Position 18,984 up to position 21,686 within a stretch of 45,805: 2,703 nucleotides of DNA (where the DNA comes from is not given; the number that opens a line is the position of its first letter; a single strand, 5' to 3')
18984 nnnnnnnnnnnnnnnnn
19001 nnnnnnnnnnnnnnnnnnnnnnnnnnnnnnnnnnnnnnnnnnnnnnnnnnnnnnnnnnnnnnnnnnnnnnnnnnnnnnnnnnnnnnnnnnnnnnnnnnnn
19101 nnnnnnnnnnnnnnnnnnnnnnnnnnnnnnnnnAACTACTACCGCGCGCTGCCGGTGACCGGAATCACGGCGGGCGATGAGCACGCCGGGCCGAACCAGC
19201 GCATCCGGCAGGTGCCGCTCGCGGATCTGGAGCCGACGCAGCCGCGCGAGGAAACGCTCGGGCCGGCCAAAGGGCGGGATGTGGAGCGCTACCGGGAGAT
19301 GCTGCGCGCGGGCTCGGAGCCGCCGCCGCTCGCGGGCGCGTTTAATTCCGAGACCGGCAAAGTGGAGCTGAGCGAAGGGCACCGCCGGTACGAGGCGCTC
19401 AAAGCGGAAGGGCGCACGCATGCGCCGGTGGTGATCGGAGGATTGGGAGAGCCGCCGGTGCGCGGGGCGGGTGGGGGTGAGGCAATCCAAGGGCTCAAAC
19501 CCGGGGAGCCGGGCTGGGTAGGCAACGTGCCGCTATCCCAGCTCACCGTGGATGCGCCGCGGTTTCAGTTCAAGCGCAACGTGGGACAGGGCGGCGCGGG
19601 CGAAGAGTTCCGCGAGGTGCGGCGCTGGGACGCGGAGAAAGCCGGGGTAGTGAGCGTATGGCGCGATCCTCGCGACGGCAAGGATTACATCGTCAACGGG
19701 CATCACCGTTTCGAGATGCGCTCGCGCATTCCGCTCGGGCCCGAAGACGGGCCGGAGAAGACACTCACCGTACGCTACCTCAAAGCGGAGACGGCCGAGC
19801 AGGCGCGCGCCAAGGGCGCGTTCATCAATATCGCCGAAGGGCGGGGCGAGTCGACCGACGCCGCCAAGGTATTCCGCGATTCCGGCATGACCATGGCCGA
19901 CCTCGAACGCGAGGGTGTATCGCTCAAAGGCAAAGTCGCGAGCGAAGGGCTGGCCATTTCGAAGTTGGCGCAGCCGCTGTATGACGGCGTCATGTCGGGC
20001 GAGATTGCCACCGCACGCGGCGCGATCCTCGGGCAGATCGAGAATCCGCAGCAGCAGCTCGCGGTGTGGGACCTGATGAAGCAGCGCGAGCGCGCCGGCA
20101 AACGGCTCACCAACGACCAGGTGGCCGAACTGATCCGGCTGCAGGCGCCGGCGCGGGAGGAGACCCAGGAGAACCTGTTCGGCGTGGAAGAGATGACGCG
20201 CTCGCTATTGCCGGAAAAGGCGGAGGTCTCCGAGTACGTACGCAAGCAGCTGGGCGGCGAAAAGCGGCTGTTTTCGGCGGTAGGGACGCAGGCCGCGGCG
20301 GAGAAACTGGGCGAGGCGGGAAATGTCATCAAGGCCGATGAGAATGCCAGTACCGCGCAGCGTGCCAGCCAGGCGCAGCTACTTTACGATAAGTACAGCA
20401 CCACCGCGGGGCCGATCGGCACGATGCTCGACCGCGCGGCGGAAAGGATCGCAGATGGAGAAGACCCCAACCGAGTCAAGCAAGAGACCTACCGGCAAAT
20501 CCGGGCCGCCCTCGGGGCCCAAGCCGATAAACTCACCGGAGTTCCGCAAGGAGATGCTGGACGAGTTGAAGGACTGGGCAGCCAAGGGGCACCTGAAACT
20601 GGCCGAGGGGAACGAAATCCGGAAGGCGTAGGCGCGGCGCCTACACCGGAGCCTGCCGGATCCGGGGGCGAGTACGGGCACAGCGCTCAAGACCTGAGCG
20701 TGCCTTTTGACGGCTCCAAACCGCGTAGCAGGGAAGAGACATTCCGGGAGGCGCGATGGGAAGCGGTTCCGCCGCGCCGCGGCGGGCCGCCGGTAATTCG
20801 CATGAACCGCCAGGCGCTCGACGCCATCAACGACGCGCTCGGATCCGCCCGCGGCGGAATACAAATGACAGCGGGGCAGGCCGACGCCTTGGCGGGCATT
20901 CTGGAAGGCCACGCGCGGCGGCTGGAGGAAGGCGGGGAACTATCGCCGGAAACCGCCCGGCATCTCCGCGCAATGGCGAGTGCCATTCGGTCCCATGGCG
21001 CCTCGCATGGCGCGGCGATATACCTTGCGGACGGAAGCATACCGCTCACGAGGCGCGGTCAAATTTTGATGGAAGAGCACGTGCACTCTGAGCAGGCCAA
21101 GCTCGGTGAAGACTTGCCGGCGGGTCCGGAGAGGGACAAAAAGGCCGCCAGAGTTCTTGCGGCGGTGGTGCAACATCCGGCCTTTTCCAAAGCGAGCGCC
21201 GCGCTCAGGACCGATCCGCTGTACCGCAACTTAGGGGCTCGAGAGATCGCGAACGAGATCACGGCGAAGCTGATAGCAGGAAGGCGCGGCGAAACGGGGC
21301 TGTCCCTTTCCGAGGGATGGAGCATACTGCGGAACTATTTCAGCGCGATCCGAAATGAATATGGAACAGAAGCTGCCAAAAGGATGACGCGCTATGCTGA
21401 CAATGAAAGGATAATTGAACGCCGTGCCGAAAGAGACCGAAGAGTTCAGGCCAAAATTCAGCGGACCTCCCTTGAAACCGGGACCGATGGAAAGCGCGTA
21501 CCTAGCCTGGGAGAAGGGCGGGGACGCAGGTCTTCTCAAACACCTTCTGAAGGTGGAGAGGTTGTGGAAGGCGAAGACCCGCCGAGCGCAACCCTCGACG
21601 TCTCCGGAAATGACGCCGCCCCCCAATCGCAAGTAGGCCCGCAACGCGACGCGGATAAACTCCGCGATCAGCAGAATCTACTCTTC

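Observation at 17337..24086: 2,249-aa polyvalent virion protein with two tandem ParB/Srx-like domains and a triple DIFDQ motif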

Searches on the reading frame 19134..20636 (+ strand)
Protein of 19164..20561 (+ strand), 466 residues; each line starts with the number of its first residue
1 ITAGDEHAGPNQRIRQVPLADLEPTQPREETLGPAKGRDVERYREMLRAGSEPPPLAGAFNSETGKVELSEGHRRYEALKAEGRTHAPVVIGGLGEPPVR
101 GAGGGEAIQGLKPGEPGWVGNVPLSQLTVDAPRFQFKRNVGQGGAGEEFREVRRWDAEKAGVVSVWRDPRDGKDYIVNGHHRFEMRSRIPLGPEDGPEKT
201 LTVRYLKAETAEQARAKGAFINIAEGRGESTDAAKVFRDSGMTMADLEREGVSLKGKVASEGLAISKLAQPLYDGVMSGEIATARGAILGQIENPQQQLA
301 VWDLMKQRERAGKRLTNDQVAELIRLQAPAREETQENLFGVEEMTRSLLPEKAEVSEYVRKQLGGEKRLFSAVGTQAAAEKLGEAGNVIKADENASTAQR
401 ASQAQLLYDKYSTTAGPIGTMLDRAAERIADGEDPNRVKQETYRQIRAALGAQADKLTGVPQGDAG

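Call 5: search_protein_families(library=pfam, proteins=[window:19434-20636:+], max_evalue=10)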
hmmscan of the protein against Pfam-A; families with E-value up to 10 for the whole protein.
window:19434-20636:+ (401 aa): 0 families

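Call 15: find_homologous_proteins(query=window:19164-20561:+, max_evalue=0.001)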
Query window:19164-20561:+ (466 aa): 10 proteins with E <= 0.001 among 8000 candidates.
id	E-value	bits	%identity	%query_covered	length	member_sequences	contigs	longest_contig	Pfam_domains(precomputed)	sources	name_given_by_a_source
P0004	6.3e-117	410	60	73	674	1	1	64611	-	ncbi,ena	-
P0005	1.8e-101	359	51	77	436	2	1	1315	-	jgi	jgi:hypothetical protein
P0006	3.7e-101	358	55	69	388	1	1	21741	-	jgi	jgi:hypothetical protein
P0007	2.4e-95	339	50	74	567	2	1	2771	-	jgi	jgi:hypothetical protein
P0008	3.5e-94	335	48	78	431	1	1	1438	-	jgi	jgi:hypothetical protein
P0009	3.8e-79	285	55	61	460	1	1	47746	PF18809.7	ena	-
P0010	1.4e-65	241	56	47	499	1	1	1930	-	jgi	jgi:hypothetical protein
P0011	2.0e-63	233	39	71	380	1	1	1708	-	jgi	-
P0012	2.1e-48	184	38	67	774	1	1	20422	-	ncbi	-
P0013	2.9e-38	151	66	27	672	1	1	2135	-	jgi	jgi:hypothetical protein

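Call 17: find_encoding_contigs(protein=P0004, flank=10000, max_places=3)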
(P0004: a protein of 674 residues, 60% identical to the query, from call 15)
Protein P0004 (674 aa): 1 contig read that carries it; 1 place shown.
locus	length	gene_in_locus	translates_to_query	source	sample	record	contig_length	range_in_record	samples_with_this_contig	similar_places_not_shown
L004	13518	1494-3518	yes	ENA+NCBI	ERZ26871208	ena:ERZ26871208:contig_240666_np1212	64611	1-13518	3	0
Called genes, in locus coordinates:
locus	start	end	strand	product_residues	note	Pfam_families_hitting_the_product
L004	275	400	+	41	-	-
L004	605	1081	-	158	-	-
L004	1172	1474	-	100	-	-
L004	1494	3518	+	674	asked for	-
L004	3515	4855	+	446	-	-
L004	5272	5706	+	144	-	-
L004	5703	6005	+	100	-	-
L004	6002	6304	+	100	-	-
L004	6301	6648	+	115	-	-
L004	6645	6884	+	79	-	-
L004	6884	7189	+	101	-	-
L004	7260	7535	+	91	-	-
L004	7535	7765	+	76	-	-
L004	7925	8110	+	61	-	-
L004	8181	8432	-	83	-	-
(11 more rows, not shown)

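Call 20: search_solved_structures(query=A1, max_evalue=10, show_alignments=3)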
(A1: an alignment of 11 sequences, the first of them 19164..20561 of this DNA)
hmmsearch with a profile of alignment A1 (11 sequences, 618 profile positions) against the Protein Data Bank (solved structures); distinct sequences matched with E-value up to 10: 0.

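Call 21: search_protein_families(library=ncbifam, proteins=[window:19434-20636:+], max_evalue=1)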
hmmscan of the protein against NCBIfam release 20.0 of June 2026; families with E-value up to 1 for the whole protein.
window:19434-20636:+ (401 aa): 0 families

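Call 33: search_protein_families(library=pfam, proteins=[P0009], max_evalue=0.01)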
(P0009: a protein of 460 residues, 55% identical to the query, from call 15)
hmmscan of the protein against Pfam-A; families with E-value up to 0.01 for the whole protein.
P0009 (460 aa): 1 family
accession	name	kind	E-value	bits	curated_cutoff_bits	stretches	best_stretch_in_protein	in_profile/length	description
PF18809.6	PBECR1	-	2e-05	25.5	27.6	1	390-426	3-37/104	phage-Barnase-EndoU-ColicinE5/D-RelE like nuclease1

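Call 52: predict_structure(alignment_id=A4)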
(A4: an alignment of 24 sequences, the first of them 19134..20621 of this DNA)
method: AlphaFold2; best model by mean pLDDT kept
length: 496 residues; sequences in the alignment: 24
mean_pLDDT: 74.9   pTM: 0.64
mean pLDDT of the five models: 74.9, 72.1, 72.0, 69.9, 68.4
residues with pLDDT >= 90: 217; 70-90: 121; 50-70: 42; < 50: 116
segments of 3 or more residues with pLDDT < 50: 1-48, 62-79, 93-116, 473-496
pLDDT, mean of each block of 10 residues (from residue 1): 32 33 37 35 40 66 39 38 60 43 38 47 93 95 71 62 88 95 95 91 88 96 93 89 94 90 88 96 93 95 93 92 92 78 76 81 95 91 79 78 86 92 90 95 96 96 82 42 38 41
secondary structure, 60 per line:
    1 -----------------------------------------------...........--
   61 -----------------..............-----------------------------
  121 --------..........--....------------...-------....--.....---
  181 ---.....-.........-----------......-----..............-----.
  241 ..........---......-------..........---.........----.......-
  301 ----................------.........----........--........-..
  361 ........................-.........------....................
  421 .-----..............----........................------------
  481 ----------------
elements in order: H48-58 H78-91 E129-133 H141-144 H167-170 E173-177 E184-188 H190-198 E210-215 H221-234 H240-250 H254-259 H267-276 H280-288 H293-299 H305-320 H327-335 E340-347 E350-357 H359-384 H386-394 H401-421 H427-440 H445-468

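Call 55: fold_search(model_id=the predicted structure, library=pdb)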
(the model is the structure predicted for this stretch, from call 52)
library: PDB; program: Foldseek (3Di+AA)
matches with E <= 10: 213; with E <= 0.001: 16
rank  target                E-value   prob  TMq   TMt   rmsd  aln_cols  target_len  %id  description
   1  7ol9_B                5.8e-06  1.00  0.17  0.35  14.6       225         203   13  Crystal structure of C-terminally truncated Bacillus subtilis nucleoid occlusion protein (Noc) complexed to the Noc-bi (released 2022-03-09)
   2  7ol9_A                1.3e-05  1.00  0.15  0.33  13.0       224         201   14  Crystal structure of C-terminally truncated Bacillus subtilis nucleoid occlusion protein (Noc) complexed to the Noc-bi (released 2022-03-09)
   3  7nfu_B                1.8e-05  1.00  0.23  0.43   7.7       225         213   14  Crystal structure of C-terminally truncated Geobacillus thermoleovorans nucleoid occlusion protein Noc (released 2021-02-17)
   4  7nfu_A                3.7e-05  1.00  0.23  0.42   7.8       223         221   14  Crystal structure of C-terminally truncated Geobacillus thermoleovorans nucleoid occlusion protein Noc (released 2021-02-17)
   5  7bnr_A                5.3e-05  1.00  0.17  0.36  13.3       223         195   12  Crystal structure of a ParB Q52A mutant from Myxococcus xanthus bound to CTPyS (released 2021-09-08)
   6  7bnr_B                7.1e-05  1.00  0.16  0.36  13.4       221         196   12  Crystal structure of a ParB Q52A mutant from Myxococcus xanthus bound to CTPyS (released 2021-09-08)
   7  6t1f_D                2.7e-04  1.00  0.21  0.42   8.8       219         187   14  Crystal structure of the C-terminally truncated chromosome-partitioning protein ParB from Caulobacter crescentus compl (released 2020-10-14)
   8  7bnk_A                2.7e-04  1.00  0.16  0.35  13.4       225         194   13  Crystal structure of ParB from Myxococcus xanthus bound to CDP and Monothiophosphate (released 2021-09-08)
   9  7ng0                  3.4e-04  1.00  0.16  0.34  13.2       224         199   12  Crystal structure of N- and C-terminally truncated Geobacillus thermoleovorans nucleoid occlusion protein Noc (released 2021-02-17)
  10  7bm8_A                4.6e-04  1.00  0.14  0.36  14.2       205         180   13  Crystal structure of the C-terminally truncated chromosome-partitioning protein ParB from Caulobacter crescentus compl (released 2021-04-28)
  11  7bnk_B                4.9e-04  1.00  0.16  0.36  13.3       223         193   11  Crystal structure of ParB from Myxococcus xanthus bound to CDP and Monothiophosphate (released 2021-09-08)
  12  6sdk_B                4.9e-04  1.00  0.16  0.37  13.6       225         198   13  Crystal structure of bacterial ParB dimer bound to CDP (released 2019-10-23)
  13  7o0n_A                5.4e-04  1.00  0.16  0.36  13.3       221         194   11  Crystal structure of a ParB E93A mutant from Myxococcus xanthus bound to CDP and monothiophosphate (released 2021-09-15)
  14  6t1f_B                6.2e-04  1.00  0.21  0.40   9.0       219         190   14  Crystal structure of the C-terminally truncated chromosome-partitioning protein ParB from Caulobacter crescentus compl (released 2020-10-14)
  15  6sdk_A                7.2e-04  1.00  0.16  0.35  13.3       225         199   12  Crystal structure of bacterial ParB dimer bound to CDP (released 2019-10-23)
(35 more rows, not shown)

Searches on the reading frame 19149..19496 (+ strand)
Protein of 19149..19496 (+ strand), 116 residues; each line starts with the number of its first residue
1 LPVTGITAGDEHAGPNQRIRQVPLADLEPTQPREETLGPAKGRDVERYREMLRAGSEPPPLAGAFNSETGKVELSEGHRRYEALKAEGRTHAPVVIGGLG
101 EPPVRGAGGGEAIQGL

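Call 31: search_solved_structures(query=window:19149-19496:+, max_evalue=10, show_alignments=5)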
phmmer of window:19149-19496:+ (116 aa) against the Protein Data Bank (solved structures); distinct sequences matched with E-value up to 10: 0.

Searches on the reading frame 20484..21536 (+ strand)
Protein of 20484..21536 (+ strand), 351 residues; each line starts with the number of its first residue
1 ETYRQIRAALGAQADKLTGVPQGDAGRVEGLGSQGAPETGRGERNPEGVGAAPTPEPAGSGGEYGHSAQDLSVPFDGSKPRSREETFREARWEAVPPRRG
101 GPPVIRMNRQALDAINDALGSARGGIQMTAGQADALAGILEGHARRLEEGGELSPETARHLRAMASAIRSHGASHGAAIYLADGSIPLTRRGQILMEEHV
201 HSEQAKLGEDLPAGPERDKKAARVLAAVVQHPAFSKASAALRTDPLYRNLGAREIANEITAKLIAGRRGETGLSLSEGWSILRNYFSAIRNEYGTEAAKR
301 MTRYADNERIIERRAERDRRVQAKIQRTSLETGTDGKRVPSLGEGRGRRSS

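Call 5: search_protein_families(library=pfam, proteins=[window:20484-21536:+], max_evalue=10)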
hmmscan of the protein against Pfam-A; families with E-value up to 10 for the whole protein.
window:20484-21536:+ (351 aa): 0 families

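Call 21: search_protein_families(library=ncbifam, proteins=[window:20484-21536:+], max_evalue=1)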
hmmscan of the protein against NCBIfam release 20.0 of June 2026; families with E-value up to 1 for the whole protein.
window:20484-21536:+ (351 aa): 0 families

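Call 67: search_protein_families(library=phrogs, proteins=[window:20484-21536:+], max_evalue=0.1)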
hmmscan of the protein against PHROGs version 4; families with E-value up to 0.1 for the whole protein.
window:20484-21536:+ (351 aa): 1 family
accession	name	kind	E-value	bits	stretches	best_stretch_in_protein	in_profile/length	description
phrog_20622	-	unknown function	0.066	14.3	0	125-176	16-64/66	-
